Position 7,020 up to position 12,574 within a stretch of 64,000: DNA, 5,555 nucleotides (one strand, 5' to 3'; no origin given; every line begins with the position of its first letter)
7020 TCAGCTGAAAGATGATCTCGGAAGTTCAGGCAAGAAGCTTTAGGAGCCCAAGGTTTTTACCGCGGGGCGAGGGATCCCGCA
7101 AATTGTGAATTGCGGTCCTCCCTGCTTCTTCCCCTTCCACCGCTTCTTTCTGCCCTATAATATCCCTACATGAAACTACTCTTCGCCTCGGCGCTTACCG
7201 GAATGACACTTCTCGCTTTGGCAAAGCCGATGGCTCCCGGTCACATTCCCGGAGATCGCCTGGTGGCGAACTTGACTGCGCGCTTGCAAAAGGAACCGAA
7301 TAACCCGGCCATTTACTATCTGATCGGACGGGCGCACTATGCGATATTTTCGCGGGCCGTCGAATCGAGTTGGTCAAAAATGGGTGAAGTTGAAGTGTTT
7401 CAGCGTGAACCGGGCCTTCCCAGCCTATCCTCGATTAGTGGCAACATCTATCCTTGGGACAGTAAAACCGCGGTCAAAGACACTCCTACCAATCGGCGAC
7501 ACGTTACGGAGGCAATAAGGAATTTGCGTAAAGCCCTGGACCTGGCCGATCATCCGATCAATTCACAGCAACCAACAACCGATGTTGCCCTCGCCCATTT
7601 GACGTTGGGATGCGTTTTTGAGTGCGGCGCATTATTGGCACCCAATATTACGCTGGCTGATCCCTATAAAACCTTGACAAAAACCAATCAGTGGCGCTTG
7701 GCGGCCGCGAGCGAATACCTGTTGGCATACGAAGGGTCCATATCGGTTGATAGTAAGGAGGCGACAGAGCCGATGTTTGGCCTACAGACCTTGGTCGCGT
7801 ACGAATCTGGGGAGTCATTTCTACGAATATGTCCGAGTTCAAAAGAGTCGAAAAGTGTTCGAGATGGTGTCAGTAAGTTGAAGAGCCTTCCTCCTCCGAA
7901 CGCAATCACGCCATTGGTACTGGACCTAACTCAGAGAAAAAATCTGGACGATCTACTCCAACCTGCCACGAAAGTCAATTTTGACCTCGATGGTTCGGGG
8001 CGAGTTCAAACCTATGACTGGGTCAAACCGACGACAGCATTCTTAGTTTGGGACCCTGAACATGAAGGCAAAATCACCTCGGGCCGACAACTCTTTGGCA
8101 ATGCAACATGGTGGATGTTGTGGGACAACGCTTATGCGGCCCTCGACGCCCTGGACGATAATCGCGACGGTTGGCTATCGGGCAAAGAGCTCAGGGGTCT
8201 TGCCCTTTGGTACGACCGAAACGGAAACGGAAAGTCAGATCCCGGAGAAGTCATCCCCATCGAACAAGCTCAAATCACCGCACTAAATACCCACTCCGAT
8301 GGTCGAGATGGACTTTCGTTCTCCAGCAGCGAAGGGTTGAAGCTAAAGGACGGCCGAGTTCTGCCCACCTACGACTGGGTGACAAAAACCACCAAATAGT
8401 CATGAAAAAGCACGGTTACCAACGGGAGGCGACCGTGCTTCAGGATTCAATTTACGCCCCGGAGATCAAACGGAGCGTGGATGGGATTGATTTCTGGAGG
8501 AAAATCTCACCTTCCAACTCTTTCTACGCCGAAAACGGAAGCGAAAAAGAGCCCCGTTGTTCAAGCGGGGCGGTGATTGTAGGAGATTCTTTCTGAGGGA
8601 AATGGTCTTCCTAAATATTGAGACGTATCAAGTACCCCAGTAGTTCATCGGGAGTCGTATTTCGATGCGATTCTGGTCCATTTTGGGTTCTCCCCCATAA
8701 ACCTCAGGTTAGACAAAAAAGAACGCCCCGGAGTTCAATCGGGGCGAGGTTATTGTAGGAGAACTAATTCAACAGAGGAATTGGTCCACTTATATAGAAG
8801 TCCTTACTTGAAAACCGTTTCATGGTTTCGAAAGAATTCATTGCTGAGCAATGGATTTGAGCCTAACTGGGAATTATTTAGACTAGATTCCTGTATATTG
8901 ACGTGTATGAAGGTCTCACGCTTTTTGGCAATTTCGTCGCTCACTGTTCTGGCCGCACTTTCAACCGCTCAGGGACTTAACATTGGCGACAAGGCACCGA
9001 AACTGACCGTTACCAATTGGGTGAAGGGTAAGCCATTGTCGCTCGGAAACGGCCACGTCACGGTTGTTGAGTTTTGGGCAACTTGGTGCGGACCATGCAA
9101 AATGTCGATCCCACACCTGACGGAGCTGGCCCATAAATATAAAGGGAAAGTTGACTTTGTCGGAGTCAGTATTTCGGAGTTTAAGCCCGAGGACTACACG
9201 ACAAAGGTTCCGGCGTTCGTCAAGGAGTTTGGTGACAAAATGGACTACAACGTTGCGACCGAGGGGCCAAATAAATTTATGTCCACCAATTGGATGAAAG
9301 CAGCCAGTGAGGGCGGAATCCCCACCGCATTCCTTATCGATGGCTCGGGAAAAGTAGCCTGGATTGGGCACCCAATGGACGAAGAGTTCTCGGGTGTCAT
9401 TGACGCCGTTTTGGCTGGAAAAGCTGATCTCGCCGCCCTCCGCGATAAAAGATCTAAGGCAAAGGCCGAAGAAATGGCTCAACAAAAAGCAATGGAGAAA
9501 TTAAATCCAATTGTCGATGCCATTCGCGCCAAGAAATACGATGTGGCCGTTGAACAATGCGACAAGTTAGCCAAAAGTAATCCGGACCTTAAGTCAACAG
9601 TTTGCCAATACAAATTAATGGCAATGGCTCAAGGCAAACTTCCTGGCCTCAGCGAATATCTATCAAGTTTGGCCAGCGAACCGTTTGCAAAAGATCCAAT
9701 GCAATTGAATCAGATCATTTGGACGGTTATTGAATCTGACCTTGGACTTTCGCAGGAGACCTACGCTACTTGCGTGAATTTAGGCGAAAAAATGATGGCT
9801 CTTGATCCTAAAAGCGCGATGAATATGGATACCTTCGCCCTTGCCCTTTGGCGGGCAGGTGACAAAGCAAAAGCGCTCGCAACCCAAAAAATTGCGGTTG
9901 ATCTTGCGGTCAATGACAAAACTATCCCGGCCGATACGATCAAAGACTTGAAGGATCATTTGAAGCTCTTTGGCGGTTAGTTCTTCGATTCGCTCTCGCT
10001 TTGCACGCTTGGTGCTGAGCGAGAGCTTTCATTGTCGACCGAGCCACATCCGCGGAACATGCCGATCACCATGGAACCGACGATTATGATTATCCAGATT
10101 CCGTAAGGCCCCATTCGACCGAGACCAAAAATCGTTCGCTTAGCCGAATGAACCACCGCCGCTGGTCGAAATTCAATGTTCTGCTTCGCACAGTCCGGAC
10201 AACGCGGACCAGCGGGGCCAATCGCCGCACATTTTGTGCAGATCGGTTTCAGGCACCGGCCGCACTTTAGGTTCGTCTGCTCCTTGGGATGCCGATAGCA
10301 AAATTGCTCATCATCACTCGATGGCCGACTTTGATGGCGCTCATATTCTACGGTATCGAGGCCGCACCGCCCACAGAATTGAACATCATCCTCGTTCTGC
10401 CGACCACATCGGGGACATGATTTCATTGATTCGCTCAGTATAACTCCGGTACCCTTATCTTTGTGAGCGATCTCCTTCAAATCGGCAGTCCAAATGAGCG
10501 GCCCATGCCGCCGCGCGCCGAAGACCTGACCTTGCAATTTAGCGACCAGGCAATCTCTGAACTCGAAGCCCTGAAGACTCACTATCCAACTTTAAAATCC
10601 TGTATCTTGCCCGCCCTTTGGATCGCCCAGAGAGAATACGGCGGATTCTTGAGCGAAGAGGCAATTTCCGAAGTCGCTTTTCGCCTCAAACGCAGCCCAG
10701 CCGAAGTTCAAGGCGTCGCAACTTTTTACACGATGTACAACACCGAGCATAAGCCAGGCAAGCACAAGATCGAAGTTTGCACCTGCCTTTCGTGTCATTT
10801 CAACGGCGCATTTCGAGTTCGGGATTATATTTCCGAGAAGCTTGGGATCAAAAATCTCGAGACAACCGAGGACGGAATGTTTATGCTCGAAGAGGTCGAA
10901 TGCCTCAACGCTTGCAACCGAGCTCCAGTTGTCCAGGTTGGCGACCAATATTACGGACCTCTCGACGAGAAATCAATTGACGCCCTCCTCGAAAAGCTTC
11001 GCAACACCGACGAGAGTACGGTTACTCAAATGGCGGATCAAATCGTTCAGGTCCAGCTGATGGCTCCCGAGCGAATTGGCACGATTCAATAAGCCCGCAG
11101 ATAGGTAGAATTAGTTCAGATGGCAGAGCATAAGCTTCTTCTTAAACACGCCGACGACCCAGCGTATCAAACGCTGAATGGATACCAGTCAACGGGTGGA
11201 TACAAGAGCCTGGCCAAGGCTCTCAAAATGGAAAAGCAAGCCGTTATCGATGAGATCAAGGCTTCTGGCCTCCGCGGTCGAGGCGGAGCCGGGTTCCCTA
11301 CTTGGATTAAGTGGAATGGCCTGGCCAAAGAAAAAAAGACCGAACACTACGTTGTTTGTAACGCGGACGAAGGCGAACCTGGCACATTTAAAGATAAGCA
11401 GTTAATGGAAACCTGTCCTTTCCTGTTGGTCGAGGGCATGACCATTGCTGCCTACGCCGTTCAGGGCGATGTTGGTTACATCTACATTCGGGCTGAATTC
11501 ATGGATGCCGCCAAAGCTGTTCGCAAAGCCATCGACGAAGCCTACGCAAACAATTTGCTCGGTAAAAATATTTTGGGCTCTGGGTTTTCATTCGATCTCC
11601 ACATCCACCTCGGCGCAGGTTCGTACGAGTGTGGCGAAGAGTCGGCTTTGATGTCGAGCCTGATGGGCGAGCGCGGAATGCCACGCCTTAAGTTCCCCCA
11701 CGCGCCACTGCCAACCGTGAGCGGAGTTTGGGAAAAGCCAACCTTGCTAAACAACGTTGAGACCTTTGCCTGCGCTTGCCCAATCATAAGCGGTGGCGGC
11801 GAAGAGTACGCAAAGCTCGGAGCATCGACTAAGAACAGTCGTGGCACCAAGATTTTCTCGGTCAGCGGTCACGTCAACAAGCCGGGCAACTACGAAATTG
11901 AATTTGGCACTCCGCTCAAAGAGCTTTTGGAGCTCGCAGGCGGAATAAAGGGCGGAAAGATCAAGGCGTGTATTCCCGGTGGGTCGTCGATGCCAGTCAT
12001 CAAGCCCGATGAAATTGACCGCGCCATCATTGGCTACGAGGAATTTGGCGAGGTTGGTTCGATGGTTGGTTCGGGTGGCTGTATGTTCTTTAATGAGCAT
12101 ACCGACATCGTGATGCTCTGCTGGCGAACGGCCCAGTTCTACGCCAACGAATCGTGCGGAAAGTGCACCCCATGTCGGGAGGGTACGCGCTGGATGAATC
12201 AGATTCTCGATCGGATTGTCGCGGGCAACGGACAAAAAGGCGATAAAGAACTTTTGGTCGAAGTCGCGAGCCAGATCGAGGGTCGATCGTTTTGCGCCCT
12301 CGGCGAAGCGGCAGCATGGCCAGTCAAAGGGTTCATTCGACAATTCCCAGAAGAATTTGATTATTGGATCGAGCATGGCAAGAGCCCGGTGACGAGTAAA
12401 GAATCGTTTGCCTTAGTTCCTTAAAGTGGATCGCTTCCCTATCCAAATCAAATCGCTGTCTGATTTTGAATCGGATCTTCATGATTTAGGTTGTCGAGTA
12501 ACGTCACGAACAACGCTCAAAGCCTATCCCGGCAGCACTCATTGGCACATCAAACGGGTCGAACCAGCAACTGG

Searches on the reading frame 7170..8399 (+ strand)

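Call 48: search_protein_families(library=pfam, proteins=[window:7170-8399:+], max_evalue=0.0001)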
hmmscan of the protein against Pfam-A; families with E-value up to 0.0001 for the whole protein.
window:7170-8399:+ (409 aa): 1 family
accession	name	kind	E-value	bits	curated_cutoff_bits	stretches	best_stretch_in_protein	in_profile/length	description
PF13405.12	EF-hand_6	-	4.9e-05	23.2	25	0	323-343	4-24/30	EF-hand domain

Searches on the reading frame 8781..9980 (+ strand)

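Call 48: search_protein_families(library=pfam, proteins=[window:8781-9980:+], max_evalue=0.0001)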
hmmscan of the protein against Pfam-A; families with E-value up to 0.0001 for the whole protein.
window:8781-9980:+ (399 aa): 4 families
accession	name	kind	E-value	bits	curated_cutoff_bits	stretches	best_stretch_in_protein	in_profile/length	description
PF08534.16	Redoxin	-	3.8e-14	53.1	26.6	1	69-201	3-137/148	Redoxin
PF00085.26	Thioredoxin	-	6.2e-12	45.9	23.5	1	93-137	20-64/103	Thioredoxin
PF00578.27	AhpC-TSA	-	6e-11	42.8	26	1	68-194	1-123/124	AhpC/TSA family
PF13905.12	Thioredoxin_8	-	4.4e-09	37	27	1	92-192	2-94/94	Thioredoxin-like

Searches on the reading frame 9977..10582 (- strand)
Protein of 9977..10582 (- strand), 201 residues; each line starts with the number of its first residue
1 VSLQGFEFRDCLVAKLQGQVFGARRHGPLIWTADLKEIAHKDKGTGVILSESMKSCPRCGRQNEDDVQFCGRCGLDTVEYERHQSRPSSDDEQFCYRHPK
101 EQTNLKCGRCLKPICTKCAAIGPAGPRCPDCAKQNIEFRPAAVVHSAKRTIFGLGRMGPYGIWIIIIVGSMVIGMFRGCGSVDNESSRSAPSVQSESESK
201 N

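Call 48: search_protein_families(library=pfam, proteins=[window:9977-10582:-], max_evalue=0.0001)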
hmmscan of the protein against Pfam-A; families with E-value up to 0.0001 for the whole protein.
window:9977-10582:- (201 aa): 3 families
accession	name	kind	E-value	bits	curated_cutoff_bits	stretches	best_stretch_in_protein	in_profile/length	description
PF13240.11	Zn_Ribbon_1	-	1.7e-06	28.1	25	1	56-74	2-20/23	zinc-ribbon domain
PF13248.11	Zn_ribbon_3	-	1.8e-06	27.7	27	1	52-76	1-25/26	zinc-ribbon domain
PF24460.1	DUF7575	-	2.3e-05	24.1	28.5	1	53-74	3-24/28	Domain of unknown function (DUF7575)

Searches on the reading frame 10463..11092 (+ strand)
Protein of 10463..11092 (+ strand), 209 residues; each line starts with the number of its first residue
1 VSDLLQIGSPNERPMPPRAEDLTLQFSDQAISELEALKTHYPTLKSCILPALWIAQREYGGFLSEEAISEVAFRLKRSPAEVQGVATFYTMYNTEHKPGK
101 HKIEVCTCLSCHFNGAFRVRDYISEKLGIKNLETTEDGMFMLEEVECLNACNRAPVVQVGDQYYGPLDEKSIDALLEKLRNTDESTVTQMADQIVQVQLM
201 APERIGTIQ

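Call 48: search_protein_families(library=pfam, proteins=[window:10463-11092:+], max_evalue=0.0001)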
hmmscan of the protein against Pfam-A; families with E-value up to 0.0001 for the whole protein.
window:10463-11092:+ (209 aa): 1 family
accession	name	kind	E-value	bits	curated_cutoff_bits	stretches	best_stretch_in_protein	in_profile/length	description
PF01257.25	2Fe-2S_thioredx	-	1.5e-45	155.1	24.8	1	36-179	3-144/145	Thioredoxin-like [2Fe-2S] ferredoxin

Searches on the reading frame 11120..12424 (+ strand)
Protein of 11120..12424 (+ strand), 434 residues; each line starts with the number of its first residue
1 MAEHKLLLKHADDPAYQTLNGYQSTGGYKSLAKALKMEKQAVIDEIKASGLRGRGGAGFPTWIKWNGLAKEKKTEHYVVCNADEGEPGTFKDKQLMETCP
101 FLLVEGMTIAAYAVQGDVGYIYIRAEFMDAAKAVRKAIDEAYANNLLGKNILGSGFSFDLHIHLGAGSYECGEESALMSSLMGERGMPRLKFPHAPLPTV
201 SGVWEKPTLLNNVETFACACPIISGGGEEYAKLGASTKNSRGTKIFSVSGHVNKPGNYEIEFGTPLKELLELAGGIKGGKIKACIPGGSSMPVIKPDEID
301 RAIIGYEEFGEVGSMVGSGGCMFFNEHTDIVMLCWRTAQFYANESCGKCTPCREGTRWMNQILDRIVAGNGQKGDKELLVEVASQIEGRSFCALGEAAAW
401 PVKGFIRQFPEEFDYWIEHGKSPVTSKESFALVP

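Call 48: search_protein_families(library=pfam, proteins=[window:11120-12424:+], max_evalue=0.0001)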
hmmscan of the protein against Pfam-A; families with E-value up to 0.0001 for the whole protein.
window:11120-12424:+ (434 aa): 4 families
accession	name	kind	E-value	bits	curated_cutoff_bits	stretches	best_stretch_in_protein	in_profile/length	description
PF01512.22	Complex1_51K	-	4.1e-44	150.5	31.2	1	46-217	1-146/150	Nuo51 FMN-binding domain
PF10589.14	NADH_4Fe-4S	-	2.3e-32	111.2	23.5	1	334-414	3-83/85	NADH-ubiquinone oxidoreductase-F iron-sulfur binding region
PF10531.15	SLBB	-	2.3e-10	40.6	27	1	246-293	2-54/55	SLBB domain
PF22461.2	SLBB_2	-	1.1e-09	38.7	27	1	244-299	1-60/79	SLBB domain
